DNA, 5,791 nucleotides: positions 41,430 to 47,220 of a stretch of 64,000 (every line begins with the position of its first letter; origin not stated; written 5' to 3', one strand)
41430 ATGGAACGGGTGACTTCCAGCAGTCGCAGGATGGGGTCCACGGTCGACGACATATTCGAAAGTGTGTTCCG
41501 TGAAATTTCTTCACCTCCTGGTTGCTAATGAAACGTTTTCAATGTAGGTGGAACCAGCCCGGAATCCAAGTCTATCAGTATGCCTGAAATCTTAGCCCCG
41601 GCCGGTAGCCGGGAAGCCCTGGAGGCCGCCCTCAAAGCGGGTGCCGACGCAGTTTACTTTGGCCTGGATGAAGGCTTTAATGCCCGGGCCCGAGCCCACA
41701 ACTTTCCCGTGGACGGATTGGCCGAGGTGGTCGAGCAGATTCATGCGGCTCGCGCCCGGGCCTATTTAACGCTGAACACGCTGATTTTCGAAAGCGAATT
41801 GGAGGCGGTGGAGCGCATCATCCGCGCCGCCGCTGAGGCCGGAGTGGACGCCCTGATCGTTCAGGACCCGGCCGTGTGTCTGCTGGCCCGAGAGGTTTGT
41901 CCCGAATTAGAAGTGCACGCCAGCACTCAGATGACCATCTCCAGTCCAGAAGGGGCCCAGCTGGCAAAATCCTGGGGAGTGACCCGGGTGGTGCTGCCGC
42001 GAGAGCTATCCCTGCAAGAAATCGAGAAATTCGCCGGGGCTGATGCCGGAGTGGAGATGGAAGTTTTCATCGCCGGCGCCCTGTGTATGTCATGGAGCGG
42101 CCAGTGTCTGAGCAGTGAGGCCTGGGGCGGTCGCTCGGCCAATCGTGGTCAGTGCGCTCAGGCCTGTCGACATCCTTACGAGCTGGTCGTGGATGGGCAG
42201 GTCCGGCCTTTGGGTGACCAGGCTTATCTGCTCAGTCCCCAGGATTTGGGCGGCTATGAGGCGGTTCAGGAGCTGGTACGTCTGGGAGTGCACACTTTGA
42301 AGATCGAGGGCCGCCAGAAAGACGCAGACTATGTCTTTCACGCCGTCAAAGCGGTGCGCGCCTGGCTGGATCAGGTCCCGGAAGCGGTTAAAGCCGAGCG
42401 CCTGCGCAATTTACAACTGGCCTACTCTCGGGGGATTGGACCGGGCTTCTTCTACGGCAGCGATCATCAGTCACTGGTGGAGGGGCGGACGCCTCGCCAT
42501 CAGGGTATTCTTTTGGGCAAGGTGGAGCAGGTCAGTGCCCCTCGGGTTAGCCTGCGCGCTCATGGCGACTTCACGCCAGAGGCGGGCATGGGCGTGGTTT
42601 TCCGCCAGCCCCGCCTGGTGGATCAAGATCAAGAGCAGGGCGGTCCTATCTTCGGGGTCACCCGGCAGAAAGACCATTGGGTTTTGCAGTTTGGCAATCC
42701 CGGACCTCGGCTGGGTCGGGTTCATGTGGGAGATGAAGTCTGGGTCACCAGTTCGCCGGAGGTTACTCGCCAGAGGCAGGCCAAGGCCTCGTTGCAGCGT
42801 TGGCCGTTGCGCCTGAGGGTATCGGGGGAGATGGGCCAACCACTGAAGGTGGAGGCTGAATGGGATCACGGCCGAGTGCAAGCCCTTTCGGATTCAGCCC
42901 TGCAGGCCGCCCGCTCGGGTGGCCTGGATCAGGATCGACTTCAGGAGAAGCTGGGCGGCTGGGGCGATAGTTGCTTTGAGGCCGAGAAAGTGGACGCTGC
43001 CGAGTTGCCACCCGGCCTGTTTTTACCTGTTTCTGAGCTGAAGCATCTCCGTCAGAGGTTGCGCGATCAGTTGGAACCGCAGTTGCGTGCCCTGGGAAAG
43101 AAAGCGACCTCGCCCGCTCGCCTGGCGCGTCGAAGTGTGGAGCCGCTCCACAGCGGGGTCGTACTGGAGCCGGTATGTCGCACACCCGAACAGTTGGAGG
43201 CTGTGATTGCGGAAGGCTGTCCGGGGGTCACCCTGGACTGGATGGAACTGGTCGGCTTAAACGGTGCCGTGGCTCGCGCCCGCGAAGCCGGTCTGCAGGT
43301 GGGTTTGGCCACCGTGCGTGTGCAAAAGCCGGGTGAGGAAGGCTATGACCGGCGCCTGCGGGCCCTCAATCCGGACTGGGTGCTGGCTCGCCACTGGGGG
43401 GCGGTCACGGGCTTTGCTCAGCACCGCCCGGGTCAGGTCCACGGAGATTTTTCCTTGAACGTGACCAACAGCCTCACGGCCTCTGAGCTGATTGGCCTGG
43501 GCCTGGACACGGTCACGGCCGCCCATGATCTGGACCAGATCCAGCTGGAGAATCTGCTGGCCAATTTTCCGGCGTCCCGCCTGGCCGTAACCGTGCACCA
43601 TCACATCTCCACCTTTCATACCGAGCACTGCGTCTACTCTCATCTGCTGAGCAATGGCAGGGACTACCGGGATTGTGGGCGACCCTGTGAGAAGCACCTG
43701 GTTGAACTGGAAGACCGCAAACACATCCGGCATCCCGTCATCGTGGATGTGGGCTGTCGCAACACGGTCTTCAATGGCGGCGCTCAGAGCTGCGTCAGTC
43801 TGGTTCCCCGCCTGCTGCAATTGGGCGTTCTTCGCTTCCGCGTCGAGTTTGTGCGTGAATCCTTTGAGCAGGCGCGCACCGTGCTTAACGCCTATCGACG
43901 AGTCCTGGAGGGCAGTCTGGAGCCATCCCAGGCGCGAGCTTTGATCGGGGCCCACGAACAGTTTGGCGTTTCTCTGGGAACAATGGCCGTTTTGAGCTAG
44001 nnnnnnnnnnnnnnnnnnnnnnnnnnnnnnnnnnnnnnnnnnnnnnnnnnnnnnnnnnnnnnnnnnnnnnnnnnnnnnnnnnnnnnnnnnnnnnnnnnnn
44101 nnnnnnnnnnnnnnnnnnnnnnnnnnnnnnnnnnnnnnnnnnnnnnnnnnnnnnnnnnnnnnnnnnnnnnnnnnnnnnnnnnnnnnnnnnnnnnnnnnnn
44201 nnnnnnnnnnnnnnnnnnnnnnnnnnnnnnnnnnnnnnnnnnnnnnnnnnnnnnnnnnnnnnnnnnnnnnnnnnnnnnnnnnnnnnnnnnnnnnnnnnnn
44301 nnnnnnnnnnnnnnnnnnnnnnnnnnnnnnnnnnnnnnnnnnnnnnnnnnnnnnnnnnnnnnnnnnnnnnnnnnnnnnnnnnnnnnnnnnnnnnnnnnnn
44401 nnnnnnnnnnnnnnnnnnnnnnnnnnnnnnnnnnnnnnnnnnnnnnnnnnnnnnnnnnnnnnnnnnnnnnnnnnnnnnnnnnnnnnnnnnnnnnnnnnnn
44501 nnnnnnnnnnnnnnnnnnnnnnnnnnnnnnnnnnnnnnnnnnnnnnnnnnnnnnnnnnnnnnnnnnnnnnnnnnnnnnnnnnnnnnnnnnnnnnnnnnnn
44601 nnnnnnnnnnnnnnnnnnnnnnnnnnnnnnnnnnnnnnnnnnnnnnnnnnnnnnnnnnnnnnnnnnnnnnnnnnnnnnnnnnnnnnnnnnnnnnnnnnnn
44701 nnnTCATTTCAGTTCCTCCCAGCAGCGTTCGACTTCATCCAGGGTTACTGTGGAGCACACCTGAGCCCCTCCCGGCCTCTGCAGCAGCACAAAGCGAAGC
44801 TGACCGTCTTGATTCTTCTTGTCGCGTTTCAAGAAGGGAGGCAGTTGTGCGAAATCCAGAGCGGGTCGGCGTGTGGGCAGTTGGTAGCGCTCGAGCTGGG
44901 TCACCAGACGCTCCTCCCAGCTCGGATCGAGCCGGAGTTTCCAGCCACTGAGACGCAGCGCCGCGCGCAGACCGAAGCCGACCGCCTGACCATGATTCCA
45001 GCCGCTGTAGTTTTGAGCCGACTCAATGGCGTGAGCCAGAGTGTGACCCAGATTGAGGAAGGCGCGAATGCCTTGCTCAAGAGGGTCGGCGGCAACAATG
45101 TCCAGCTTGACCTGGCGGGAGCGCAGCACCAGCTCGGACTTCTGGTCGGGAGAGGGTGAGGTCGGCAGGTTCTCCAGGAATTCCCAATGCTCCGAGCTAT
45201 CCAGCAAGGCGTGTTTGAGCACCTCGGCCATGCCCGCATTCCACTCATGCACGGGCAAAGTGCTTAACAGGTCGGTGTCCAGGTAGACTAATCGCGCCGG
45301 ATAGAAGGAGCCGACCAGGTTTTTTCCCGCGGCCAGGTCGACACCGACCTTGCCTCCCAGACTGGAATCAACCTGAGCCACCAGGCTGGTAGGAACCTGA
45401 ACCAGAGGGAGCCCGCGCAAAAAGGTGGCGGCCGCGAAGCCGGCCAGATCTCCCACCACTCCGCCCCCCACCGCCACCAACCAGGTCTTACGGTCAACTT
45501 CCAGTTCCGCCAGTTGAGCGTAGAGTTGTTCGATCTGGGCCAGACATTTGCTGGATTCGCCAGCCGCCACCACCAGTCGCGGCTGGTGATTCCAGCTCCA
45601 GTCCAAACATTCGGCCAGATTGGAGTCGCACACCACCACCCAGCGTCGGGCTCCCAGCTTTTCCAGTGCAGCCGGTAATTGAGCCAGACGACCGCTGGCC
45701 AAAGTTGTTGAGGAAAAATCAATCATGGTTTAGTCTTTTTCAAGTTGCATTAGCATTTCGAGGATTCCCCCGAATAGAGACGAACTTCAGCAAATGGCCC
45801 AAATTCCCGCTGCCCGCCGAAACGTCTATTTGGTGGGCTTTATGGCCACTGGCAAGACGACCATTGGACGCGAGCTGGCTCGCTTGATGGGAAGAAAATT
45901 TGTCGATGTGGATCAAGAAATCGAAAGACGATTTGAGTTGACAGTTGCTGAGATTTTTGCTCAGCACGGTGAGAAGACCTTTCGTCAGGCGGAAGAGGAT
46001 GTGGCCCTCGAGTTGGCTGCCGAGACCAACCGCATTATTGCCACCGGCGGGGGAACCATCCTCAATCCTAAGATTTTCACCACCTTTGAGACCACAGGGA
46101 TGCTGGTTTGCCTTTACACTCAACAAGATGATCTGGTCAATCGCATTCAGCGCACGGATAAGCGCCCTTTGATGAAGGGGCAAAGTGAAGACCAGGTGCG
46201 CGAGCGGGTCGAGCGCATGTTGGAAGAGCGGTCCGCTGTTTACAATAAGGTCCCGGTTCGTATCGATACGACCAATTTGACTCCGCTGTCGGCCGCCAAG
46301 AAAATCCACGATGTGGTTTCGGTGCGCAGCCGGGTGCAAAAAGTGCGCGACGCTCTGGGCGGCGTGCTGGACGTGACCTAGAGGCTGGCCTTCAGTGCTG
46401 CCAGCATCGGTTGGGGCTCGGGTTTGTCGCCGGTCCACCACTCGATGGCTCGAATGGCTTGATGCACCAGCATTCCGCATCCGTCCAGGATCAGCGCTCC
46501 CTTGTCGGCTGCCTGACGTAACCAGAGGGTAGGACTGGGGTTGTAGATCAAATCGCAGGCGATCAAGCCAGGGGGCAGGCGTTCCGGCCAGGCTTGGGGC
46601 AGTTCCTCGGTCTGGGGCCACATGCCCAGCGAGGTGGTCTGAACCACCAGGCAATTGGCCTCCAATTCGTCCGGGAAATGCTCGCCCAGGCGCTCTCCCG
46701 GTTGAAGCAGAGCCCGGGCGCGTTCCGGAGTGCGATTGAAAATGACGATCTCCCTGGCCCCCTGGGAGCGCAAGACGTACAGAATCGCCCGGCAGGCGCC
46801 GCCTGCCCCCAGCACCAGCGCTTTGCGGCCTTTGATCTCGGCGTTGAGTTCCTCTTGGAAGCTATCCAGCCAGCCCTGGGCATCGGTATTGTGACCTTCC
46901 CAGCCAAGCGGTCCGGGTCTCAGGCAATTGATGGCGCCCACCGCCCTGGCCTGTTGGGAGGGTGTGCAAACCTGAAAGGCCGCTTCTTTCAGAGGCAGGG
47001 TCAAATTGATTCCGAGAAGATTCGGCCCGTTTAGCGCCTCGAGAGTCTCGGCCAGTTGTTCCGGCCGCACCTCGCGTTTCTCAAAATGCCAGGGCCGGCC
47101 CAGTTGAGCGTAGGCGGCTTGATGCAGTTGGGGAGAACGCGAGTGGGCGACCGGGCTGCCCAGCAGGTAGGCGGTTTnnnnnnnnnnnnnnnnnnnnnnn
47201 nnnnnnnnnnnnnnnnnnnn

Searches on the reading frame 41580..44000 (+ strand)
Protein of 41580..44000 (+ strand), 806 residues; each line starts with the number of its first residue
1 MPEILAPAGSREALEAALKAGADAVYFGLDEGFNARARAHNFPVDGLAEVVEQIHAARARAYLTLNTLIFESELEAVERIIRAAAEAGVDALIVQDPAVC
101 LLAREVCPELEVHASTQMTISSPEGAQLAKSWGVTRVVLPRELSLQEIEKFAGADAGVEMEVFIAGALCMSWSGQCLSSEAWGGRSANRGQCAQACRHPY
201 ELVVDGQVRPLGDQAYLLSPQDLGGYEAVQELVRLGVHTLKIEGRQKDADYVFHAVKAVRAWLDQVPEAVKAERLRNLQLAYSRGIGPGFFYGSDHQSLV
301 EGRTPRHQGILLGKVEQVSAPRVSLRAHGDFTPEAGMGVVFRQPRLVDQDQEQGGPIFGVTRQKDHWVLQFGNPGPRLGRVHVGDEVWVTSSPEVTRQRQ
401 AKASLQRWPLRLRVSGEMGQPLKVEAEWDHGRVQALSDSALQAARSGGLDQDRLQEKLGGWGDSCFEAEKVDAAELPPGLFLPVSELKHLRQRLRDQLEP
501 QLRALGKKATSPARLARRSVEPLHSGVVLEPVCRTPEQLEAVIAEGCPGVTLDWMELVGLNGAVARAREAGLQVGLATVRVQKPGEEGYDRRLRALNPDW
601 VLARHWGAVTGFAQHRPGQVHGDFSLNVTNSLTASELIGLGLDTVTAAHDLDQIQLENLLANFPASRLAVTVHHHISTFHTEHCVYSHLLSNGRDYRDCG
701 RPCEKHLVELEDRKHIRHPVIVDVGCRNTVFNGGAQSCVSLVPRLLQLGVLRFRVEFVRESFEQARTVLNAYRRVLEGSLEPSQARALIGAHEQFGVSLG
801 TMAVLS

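Call 75: search_protein_families(library=pfam, proteins=[window:41580-44000:+], max_evalue=0.001)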
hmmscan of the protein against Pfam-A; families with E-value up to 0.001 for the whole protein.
window:41580-44000:+ (806 aa): 2 families
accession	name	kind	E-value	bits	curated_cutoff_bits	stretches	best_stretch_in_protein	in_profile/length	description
PF01136.24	Peptidase_U32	-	2.1e-83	279.6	22.4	2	74-296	1-232/233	Peptidase family U32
PF12392.13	DUF3656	-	4.3e-14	53.6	22.1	1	387-501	1-107/109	Collagenase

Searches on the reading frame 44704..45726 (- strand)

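Call 89: search_protein_families(library=pfam, proteins=[window:44704-45726:-], max_evalue=0.001)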
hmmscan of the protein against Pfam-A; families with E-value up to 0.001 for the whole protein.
window:44704-45726:- (340 aa): 4 families
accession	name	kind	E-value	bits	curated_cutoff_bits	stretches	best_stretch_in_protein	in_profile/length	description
PF01761.26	DHQ_synthase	-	1.5e-41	141.1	24.2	1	51-163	2-114/115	3-dehydroquinate synthase N-terminal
PF24621.2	DHQS_C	-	6.9e-36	123.8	27.6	1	165-305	1-144/144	3-dehydroquinate synthase C-terminal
PF00465.25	Fe-ADH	-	4.7e-07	30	31.3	1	11-114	8-130/168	Iron-containing alcohol dehydrogenase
PF13685.12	Fe-ADH_2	-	6.8e-07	29.8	28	1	10-115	3-108/149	Iron-containing alcohol dehydrogenase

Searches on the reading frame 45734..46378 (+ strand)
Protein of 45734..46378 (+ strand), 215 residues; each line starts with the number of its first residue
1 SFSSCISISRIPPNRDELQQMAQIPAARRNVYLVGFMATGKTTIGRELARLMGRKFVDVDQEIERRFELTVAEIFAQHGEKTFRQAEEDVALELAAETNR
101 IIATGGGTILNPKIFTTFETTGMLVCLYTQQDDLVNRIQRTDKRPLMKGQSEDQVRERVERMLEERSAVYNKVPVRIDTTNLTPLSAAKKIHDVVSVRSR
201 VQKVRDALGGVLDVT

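Call 90: search_protein_families(library=pfam, proteins=[window:45734-46378:+], max_evalue=0.001)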
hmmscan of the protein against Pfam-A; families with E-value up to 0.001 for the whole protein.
window:45734-46378:+ (215 aa): 4 families
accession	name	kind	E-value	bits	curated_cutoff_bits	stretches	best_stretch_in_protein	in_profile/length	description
PF01202.28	SKI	-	5.2e-40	137.6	22.1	1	37-193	1-156/159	Shikimate kinase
PF13238.12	AAA_18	-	3.6e-06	27.9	29.4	1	32-154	2-125/128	AAA domain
PF13671.12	AAA_33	-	1.7e-05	25.6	27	0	31-99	2-63/143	AAA domain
PF13191.12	AAA_16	-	0.00027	21.9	32.6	1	18-163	12-124/167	AAA ATPase domain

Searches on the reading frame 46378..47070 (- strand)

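Call 90: search_protein_families(library=pfam, proteins=[window:46378-47070:-], max_evalue=0.001)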
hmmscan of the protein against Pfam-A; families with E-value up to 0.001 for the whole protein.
window:46378-47070:- (230 aa): 3 families
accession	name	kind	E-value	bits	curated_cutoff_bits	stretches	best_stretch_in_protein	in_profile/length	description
PF18317.6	SDH_C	-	1.6e-09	37.7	25.8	1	199-227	3-31/31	Shikimate 5'-dehydrogenase C-terminal domain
PF08501.16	Shikimate_dh_N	-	1.7e-08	35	27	1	2-50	34-83/83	Shikimate dehydrogenase substrate binding domain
PF01488.26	Shikimate_DH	-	4.1e-08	33.8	24.3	1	77-123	8-54/138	Shikimate / quinate 5-dehydrogenase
